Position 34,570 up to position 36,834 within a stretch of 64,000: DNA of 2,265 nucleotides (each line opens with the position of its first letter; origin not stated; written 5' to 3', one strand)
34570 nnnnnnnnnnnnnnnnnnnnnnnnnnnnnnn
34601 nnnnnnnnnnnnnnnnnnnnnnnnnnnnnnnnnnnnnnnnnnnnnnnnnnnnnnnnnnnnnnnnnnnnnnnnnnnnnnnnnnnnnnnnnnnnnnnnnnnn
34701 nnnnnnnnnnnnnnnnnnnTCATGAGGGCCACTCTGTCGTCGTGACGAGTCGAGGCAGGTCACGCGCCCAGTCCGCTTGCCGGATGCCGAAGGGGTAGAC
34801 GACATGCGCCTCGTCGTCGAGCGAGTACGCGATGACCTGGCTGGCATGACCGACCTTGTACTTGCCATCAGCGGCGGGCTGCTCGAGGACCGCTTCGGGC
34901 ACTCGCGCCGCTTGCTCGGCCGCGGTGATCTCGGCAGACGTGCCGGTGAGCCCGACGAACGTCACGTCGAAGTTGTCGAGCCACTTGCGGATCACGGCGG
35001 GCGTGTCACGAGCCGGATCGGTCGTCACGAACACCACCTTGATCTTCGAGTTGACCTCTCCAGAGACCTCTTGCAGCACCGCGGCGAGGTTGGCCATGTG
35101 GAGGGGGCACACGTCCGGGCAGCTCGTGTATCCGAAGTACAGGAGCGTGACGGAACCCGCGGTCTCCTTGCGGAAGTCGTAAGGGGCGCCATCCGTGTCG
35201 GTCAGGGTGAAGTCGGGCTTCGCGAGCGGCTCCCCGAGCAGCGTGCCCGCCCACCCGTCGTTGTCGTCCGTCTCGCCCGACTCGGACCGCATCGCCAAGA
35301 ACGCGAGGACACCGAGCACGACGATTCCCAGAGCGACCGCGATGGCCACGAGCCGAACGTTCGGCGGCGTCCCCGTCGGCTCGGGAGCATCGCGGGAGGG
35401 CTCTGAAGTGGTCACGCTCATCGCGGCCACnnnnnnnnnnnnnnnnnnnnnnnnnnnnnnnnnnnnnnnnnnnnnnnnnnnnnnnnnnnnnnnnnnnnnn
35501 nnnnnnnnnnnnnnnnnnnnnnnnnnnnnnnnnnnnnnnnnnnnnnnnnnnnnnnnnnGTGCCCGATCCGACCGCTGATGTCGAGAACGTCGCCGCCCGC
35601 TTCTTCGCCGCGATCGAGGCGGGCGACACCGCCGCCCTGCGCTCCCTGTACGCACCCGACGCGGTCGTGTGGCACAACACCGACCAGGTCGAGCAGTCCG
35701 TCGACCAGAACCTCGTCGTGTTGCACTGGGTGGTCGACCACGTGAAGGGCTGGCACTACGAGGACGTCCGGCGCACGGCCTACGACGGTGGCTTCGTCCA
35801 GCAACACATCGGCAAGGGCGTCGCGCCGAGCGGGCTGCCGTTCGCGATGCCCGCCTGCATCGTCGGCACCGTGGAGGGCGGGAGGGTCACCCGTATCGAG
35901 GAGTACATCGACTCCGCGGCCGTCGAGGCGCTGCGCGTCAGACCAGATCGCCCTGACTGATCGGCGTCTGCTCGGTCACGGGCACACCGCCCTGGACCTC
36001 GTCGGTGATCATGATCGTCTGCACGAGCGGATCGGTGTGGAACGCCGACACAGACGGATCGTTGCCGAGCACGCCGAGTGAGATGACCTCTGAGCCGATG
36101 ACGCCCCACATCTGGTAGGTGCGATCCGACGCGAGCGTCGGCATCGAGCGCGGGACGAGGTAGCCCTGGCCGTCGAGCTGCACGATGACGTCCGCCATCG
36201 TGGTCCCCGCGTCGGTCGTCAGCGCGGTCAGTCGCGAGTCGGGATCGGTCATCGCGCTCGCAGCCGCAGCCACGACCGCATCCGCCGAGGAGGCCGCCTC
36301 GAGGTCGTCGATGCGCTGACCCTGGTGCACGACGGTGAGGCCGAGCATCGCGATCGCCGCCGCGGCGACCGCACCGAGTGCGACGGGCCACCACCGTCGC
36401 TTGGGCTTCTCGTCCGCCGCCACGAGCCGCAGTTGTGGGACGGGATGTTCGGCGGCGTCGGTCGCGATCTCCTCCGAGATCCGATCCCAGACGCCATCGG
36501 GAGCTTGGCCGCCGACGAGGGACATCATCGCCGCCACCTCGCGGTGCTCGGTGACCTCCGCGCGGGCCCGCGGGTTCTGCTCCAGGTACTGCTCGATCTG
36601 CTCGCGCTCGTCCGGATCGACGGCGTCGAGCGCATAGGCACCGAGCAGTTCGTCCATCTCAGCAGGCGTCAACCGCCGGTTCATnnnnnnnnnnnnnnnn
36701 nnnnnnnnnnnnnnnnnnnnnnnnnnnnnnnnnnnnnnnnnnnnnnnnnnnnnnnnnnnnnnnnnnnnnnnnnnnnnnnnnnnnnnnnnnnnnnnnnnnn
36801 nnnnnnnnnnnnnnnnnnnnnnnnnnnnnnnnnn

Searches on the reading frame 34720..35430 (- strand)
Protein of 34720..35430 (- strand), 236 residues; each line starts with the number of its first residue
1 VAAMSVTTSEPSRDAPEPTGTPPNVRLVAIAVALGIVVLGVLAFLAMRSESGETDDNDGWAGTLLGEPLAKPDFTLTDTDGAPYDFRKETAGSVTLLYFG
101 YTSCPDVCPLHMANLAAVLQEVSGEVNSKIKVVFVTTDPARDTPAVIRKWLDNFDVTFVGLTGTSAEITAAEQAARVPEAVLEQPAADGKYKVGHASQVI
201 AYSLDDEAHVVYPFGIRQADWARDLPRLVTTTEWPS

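Call 7: search_protein_families(library=pfam, proteins=[window:34720-35430:-])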
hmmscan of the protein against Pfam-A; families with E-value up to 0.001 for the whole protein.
window:34720-35430:- (236 aa): 2 families
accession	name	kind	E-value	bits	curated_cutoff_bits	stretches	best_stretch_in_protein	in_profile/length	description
PF02630.20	SCO1-SenC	-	9.4e-32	110.2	22.8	1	72-200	2-126/134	SCO1/SenC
PF00578.27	AhpC-TSA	-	7.4e-06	26.4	26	1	72-169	6-95/124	AhpC/TSA family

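Call 12: find_encoding_contigs(protein=window:34720-35430:-, flank=3000, max_places=10)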
Protein window:34720-35430:- (236 aa): no gene with exactly this product is on record in the collection.

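Call 13: find_homologous_proteins(query=window:34720-35430:-, max_evalue=1e-20)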
Query window:34720-35430:- (236 aa): 2710 proteins with E <= 1e-20 among 5710 candidates; the best 120 are listed.
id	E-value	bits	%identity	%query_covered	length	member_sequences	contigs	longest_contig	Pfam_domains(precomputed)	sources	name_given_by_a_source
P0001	1.0e-150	518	100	99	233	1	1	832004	PF02630.21,PF00578.28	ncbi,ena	-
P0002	7.9e-128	443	84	100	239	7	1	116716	PF02630.21,PF00578.28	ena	-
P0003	5.0e-122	424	81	99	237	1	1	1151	PF02630.21,PF00578.28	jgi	jgi:protein SCO1/2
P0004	1.4e-120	419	81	99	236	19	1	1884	PF02630.21,PF00578.28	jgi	jgi:protein SCO1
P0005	5.5e-120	417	81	99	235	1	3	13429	PF02630.21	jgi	jgi:protein SCO1/2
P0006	1.8e-117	409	78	99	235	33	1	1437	PF02630.21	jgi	jgi:protein SCO1/2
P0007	3.9e-117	408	79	99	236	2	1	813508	PF02630.21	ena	-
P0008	4.8e-116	404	80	96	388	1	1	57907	PF04314.19,PF02630.21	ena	-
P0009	1.1e-114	400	76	99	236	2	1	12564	PF02630.21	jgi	jgi:protein SCO1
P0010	2.9e-113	395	76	99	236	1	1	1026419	PF02630.21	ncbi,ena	-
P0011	6.0e-113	394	74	99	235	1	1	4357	PF02630.21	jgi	jgi:protein SCO1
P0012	7.7e-112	390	74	99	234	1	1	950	PF02630.21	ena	-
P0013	2.4e-111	389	72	100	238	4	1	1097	PF02630.21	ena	-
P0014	5.9e-111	388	74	99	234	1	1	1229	PF02630.21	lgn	-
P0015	1.6e-107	376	81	88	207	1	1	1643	PF02630.21,PF00578.28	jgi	jgi:protein SCO1/2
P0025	1.7e-74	268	58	89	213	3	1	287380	PF02630.21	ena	-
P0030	1.7e-73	265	60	99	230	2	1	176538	PF02630.21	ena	-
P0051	1.1e-66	243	60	75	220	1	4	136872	PF02630.21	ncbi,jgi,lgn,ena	jgi:protein SCO1/2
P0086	1.8e-64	235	56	80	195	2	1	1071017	PF08534.17,PF02630.21,PF00578.28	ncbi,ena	-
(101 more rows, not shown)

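Call 14: find_encoding_contigs(protein=P0001, flank=4000, max_places=5)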
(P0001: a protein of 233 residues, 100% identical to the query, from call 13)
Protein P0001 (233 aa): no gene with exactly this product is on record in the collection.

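Call 15: find_encoding_contigs(protein=P0002, flank=4000, max_places=5)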
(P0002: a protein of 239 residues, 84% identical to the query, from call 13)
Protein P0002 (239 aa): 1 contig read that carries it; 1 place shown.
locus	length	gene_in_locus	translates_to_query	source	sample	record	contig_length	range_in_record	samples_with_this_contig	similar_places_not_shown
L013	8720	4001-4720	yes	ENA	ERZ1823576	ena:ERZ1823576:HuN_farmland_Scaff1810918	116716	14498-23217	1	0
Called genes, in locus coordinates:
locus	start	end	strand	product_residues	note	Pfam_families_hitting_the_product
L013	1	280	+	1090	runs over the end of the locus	PF00580:UvrD-helicase, PF13245:AAA_19, PF13361:UvrD_C, PF13538:UvrD_C_2 (faint), PF12705:PDDEXK_1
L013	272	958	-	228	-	PF00834:Ribul_P_3_epim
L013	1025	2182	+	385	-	PF01938:TRAM, PF05958:tRNA_U5-meth_tr (faint)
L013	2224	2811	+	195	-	PF04542:Sigma70_r2, PF04545:Sigma70_r4, PF08281:Sigma70_r4_2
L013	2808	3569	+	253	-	PF22618:RskA_N (faint), PF10099:RskA_C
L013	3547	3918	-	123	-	PF12680:SnoaL_2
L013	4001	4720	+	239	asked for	PF00578:AhpC-TSA (weak), PF02630:SCO1-SenC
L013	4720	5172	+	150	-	PF04314:LpqE-like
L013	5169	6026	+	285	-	PF09678:Caa3_CtaG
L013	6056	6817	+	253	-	-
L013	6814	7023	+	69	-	-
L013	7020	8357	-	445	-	PF00355:Rieske, PF00848:Ring_hydroxyl_A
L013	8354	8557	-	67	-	-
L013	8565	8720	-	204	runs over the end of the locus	PF13468:Glyoxalase_3, PF13669:Glyoxalase_4 (weak)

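Call 16: find_encoding_contigs(protein=P0007, flank=4000, max_places=5)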
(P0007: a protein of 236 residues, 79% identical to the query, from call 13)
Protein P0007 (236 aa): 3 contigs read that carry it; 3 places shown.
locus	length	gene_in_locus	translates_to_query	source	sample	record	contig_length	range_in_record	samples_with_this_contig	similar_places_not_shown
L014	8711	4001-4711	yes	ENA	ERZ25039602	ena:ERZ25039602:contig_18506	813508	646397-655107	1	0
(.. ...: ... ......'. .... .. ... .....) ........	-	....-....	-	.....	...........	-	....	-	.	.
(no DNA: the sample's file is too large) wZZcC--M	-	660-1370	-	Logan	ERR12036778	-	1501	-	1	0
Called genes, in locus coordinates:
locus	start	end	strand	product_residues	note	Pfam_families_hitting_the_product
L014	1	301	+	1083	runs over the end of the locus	PF00580:UvrD-helicase, PF01443:Viral_helicase1 (faint), PF13245:AAA_19, PF13361:UvrD_C, PF13538:UvrD_C_2 (faint), PF12705:PDDEXK_1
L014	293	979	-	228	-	PF00834:Ribul_P_3_epim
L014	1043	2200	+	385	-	PF01938:TRAM (weak)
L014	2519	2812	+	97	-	PF08281:Sigma70_r4_2, PF04545:Sigma70_r4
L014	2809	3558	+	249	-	PF22618:RskA_N (weak), PF10099:RskA_C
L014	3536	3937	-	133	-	PF12680:SnoaL_2 (weak)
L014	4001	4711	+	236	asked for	PF02630:SCO1-SenC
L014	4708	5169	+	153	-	PF04314:LpqE-like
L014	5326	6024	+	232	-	PF09678:Caa3_CtaG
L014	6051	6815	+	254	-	-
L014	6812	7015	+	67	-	-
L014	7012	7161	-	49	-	-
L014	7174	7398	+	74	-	PF20058:DUF6457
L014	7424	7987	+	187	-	PF11716:MDMPI_N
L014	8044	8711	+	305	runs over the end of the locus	PF00753:Lactamase_B, PF17778:WHD_BLACT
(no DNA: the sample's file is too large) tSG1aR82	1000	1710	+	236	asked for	PF02630:SCO1-SenC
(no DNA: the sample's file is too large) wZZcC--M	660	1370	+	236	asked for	PF02630:SCO1-SenC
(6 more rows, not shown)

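Call 19: find_encoding_contigs(protein=P0010, flank=4000, max_places=5)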
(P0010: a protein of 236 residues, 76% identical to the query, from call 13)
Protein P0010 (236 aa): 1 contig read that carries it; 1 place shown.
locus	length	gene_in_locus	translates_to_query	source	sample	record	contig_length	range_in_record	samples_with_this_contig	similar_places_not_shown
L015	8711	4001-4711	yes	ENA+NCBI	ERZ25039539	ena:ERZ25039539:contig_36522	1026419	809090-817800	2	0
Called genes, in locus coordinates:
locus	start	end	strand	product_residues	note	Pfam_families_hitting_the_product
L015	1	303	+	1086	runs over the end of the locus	PF00580:UvrD-helicase, PF13245:AAA_19, PF13361:UvrD_C, PF13538:UvrD_C_2 (faint), PF12705:PDDEXK_1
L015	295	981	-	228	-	PF00834:Ribul_P_3_epim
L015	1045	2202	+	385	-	PF01938:TRAM (weak)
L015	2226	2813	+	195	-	PF04542:Sigma70_r2, PF04545:Sigma70_r4, PF08281:Sigma70_r4_2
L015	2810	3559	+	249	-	PF22618:RskA_N (weak), PF10099:RskA_C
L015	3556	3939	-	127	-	PF12680:SnoaL_2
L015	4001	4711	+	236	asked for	PF02630:SCO1-SenC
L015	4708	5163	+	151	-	PF04314:LpqE-like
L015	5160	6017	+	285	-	PF09678:Caa3_CtaG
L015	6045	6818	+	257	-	-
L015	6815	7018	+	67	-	-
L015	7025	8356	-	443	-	PF00355:Rieske, PF00848:Ring_hydroxyl_A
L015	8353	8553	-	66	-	-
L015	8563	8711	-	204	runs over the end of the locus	PF13468:Glyoxalase_3, PF13669:Glyoxalase_4 (weak)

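Call 20: find_encoding_contigs(protein=P0005, flank=4000, max_places=5)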
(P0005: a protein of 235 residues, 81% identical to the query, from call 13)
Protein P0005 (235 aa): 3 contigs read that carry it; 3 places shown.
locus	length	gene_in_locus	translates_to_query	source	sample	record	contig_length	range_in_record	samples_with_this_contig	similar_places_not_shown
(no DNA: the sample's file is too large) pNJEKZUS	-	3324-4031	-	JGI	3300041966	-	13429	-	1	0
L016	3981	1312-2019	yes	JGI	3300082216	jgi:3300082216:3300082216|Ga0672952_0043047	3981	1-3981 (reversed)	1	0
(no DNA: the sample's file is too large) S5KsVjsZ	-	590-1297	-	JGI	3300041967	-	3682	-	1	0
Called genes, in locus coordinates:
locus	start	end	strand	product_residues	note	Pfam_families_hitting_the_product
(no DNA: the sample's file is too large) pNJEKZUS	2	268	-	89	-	?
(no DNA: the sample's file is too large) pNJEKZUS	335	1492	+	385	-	PF01938:TRAM (weak), PF05958:tRNA_U5-meth_tr (faint)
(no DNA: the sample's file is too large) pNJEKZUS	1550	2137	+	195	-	PF04542:Sigma70_r2, PF04545:Sigma70_r4, PF08281:Sigma70_r4_2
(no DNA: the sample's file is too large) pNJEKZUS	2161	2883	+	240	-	PF22618:RskA_N (faint), PF10099:RskA_C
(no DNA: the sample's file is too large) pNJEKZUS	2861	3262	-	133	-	PF13474:SnoaL_3 (weak), PF12680:SnoaL_2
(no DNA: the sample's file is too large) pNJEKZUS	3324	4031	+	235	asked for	PF02630:SCO1-SenC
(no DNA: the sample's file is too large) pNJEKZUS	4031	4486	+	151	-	PF04314:LpqE-like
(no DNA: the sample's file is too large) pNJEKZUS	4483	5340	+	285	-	PF09678:Caa3_CtaG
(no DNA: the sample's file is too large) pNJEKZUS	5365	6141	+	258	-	-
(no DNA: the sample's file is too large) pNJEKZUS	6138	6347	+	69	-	-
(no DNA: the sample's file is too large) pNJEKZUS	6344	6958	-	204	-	PF00903:Glyoxalase (faint), PF13468:Glyoxalase_3, PF13669:Glyoxalase_4 (weak)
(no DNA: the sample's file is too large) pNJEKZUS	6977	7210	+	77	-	PF20058:DUF6457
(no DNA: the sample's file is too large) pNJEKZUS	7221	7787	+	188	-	PF11716:MDMPI_N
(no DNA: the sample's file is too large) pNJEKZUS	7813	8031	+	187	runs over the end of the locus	PF11716:MDMPI_N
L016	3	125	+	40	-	?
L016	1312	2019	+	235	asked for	PF02630:SCO1-SenC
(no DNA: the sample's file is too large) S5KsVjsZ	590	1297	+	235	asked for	PF02630:SCO1-SenC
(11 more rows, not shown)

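Call 22: list_cluster_members(proteins=[P0001, P0010, P0007, P0002])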
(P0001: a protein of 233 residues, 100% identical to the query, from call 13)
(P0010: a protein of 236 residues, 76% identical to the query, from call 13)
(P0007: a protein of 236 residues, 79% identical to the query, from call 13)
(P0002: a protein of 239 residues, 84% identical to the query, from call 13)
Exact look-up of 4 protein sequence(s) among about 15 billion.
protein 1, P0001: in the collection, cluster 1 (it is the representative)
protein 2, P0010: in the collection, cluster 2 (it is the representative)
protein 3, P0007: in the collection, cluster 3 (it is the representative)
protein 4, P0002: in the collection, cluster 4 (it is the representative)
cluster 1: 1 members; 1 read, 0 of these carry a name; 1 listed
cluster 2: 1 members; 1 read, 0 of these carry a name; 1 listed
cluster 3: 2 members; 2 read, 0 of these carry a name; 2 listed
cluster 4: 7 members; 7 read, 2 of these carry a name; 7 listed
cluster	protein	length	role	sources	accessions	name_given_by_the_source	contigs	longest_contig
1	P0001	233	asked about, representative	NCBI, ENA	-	-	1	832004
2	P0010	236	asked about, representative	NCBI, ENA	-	-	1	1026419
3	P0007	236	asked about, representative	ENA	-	-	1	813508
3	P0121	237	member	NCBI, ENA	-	-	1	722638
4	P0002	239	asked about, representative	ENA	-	-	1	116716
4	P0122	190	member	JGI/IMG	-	protein SCO1/2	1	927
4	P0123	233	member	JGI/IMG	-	protein SCO1/2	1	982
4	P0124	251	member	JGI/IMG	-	-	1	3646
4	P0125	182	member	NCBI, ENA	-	-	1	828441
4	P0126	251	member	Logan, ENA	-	-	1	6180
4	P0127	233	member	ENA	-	-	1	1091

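Call 28: find_related_loci(query=window:34720-35421:-, collection=metagenome_contigs, flank=1500)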
Query window:34720-35421:- (233 aa) in metagenome_contigs; peptide patterns used: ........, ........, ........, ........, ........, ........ (x = any residue, [..] = any of these).
418 stretches matched a pattern; 12 encode a relative of the query (tblastn E <= 1e-3); 12 distinct loci.
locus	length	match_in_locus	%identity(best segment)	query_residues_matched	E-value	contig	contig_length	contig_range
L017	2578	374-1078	79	1-233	2e-128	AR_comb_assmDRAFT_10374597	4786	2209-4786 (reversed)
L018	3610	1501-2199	85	1-233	3e-119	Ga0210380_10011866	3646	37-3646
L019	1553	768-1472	74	1-233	3e-122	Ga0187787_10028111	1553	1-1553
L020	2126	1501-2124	73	1-207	4e-102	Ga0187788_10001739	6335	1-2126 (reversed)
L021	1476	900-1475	75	1-190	2e-101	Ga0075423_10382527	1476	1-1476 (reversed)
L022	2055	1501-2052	72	1-182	7e-90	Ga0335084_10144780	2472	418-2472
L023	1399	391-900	58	56-226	3e-64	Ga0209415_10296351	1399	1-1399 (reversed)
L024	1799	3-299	80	132-230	1e-51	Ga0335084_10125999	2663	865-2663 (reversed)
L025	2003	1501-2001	46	68-210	2e-46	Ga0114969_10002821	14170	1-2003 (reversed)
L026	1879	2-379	49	103-229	4e-39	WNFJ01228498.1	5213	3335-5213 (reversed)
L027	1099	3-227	55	151-226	1e-22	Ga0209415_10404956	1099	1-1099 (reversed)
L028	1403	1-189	53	163-226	7e-16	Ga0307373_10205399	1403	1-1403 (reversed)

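Call 47: find_encoding_contigs(protein=P0030, flank=3000, max_places=3)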
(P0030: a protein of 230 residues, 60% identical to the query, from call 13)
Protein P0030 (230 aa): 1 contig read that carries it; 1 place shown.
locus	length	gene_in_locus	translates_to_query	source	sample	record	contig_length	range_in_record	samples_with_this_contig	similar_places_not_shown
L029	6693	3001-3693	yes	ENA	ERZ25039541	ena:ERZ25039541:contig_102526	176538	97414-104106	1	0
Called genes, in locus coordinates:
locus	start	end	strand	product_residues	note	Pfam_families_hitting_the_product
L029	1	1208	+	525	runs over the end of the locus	PF01938:TRAM (weak)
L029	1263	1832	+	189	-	PF04542:Sigma70_r2, PF08281:Sigma70_r4_2, PF04545:Sigma70_r4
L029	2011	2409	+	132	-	-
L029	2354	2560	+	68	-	PF10099:RskA_C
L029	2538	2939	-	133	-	PF12680:SnoaL_2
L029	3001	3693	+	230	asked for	PF02630:SCO1-SenC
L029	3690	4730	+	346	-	PF09678:Caa3_CtaG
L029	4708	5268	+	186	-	-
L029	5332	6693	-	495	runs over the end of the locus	PF00355:Rieske, PF00848:Ring_hydroxyl_A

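Call 48: find_encoding_contigs(protein=P0025, flank=3000, max_places=3)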
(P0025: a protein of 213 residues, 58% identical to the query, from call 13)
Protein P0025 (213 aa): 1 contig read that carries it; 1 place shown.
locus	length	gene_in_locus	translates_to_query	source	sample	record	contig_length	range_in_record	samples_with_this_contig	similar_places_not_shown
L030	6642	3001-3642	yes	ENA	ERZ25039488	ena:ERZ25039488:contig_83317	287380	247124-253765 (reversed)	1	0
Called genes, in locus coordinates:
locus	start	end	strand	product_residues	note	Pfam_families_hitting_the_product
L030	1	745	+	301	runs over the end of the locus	PF01425:Amidase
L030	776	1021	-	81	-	PF00881:Nitroreductase (weak)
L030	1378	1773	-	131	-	-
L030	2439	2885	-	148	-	PF14588:YjgF_endoribonc, PF01042:Ribonuc_L-PSP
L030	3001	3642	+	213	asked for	PF02630:SCO1-SenC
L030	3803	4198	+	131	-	PF04314:LpqE-like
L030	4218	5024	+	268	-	PF09678:Caa3_CtaG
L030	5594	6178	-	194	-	PF00440:TetR_N, PF21943:TetR_C_46 (weak)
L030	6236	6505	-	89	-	-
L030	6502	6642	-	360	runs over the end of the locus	PF00534:Glycos_transf_1 (weak), PF13692:Glyco_trans_1_4 (weak)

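Call 60: search_protein_families(library=ncbifam, proteins=[window:34720-35421:-], max_evalue=0.001)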
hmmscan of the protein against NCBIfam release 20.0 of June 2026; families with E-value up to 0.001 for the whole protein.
window:34720-35421:- (233 aa): 1 family
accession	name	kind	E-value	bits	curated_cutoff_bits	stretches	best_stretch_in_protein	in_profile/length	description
TIGR02661.1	MauD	equivalog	0.0003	20.3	188.6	1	21-182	6-155/189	methylamine dehydrogenase accessory protein MauD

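Call 63: find_encoding_contigs(protein=P0051, flank=1500, max_places=4)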
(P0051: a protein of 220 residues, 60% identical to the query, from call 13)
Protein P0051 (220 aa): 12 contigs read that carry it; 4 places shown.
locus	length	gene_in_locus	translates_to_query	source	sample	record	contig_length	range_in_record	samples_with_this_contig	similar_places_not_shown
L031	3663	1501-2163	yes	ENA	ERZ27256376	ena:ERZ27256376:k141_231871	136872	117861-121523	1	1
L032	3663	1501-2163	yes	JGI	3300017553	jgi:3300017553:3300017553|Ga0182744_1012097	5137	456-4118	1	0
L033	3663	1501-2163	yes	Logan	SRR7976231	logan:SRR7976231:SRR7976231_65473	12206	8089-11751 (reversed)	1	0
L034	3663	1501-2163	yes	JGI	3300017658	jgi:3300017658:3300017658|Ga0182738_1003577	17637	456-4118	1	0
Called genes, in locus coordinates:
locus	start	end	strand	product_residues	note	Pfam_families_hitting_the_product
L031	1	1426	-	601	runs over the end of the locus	PF04326:SLFN_AlbA_2, PF13749:HATPase_c_4, PF06224:AlkZ-like (weak)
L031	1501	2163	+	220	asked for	PF02630:SCO1-SenC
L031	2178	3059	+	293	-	PF09678:Caa3_CtaG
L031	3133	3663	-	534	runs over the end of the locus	PF00450:Peptidase_S10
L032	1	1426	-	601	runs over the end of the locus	PF04326:SLFN_AlbA_2, PF13749:HATPase_c_4, PF06224:AlkZ-like (weak)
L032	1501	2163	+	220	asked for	PF02630:SCO1-SenC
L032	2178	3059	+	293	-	PF09678:Caa3_CtaG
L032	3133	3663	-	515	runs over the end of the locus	?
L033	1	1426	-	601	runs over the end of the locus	PF04326:SLFN_AlbA_2, PF13749:HATPase_c_4, PF06224:AlkZ-like (weak)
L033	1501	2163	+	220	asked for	PF02630:SCO1-SenC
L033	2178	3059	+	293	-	PF09678:Caa3_CtaG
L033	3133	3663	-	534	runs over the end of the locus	PF00450:Peptidase_S10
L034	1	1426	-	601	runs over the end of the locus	PF04326:SLFN_AlbA_2, PF13749:HATPase_c_4, PF06224:AlkZ-like (weak)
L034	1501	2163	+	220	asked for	PF02630:SCO1-SenC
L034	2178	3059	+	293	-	PF09678:Caa3_CtaG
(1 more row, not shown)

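Call 64: find_encoding_contigs(protein=P0086, flank=1500, max_places=3)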
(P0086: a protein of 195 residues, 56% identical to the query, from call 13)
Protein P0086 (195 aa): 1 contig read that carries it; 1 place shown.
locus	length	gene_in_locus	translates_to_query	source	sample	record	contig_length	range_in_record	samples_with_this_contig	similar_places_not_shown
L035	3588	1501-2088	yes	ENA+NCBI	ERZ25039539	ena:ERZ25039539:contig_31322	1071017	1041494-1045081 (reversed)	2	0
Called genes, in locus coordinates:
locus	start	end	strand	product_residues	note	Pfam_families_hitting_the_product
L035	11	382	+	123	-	PF04234:CopC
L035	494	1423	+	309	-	PF05425:CopD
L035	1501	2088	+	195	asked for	PF08534:Redoxin (weak), PF00578:AhpC-TSA (weak), PF02630:SCO1-SenC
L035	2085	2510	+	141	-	PF04314:LpqE-like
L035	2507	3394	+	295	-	PF09678:Caa3_CtaG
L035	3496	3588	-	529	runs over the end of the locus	PF01590:GAF, PF13185:GAF_2 (weak), PF13492:GAF_3 (weak)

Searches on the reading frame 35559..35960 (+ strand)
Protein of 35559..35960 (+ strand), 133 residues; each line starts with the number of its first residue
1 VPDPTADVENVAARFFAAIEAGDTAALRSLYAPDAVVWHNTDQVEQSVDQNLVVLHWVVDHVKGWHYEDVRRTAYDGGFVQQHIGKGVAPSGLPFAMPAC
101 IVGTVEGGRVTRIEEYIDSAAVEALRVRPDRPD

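Call 7: search_protein_families(library=pfam, proteins=[window:35559-35960:+])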
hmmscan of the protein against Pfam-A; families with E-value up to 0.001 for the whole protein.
window:35559-35960:+ (133 aa): 4 families
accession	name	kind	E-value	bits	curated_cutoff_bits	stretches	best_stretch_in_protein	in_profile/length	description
PF12680.13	SnoaL_2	-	2.1e-09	38.4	27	1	13-113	2-102/102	SnoaL-like domain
PF14534.12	DUF4440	-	2.8e-05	25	25.2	1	10-44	3-37/107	Domain of unknown function (DUF4440)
PF07366.18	SnoaL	-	4.3e-05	23.8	28.4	1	11-123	2-123/126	SnoaL-like polyketide cyclase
PF13474.12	SnoaL_3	-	0.00011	22.9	22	1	8-78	1-72/121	SnoaL-like domain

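Call 11: find_encoding_contigs(protein=window:35559-35960:+, flank=3000, max_places=10)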
Protein window:35559-35960:+ (133 aa): no gene with exactly this product is on record in the collection.

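Call 60: search_protein_families(library=ncbifam, proteins=[window:35559-35960:+], max_evalue=0.001)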
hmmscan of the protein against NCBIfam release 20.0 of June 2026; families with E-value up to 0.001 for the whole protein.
window:35559-35960:+ (133 aa): 0 families

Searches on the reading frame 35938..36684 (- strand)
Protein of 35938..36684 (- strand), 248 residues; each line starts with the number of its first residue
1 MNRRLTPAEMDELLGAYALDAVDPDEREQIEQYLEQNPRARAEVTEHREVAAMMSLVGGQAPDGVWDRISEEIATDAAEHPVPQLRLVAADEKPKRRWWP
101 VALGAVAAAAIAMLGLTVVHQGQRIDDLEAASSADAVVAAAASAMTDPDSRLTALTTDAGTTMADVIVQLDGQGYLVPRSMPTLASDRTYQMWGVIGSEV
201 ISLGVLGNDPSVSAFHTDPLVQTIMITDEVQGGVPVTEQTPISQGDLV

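Call 7: search_protein_families(library=pfam, proteins=[window:35938-36684:-])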
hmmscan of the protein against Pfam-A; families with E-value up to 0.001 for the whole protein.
window:35938-36684:- (248 aa): 2 families
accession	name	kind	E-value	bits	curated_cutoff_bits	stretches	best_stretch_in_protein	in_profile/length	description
PF10099.14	RskA_C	-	5.4e-12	46.6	29.4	1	103-237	2-128/135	Anti-sigma-K factor rskA, C-terminal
PF22618.1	RskA_N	-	1.4e-06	28.8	27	1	16-52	7-48/48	Anti-sigma-K factor RskA, N-terminal domain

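Call 60: search_protein_families(library=ncbifam, proteins=[window:35938-36684:-], max_evalue=0.001)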
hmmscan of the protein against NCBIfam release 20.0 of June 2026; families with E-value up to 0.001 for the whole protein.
window:35938-36684:- (248 aa): 2 families
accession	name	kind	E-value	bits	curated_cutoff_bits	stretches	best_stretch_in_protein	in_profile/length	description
NF052375.1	antisigma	equivalog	8.1e-39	133.9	100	1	13-235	1-211/217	anti-sigma factor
NF010501.0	PRK13920.1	subfamily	1.2e-23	83.9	225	1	8-209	2-177/213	putative anti-sigmaE protein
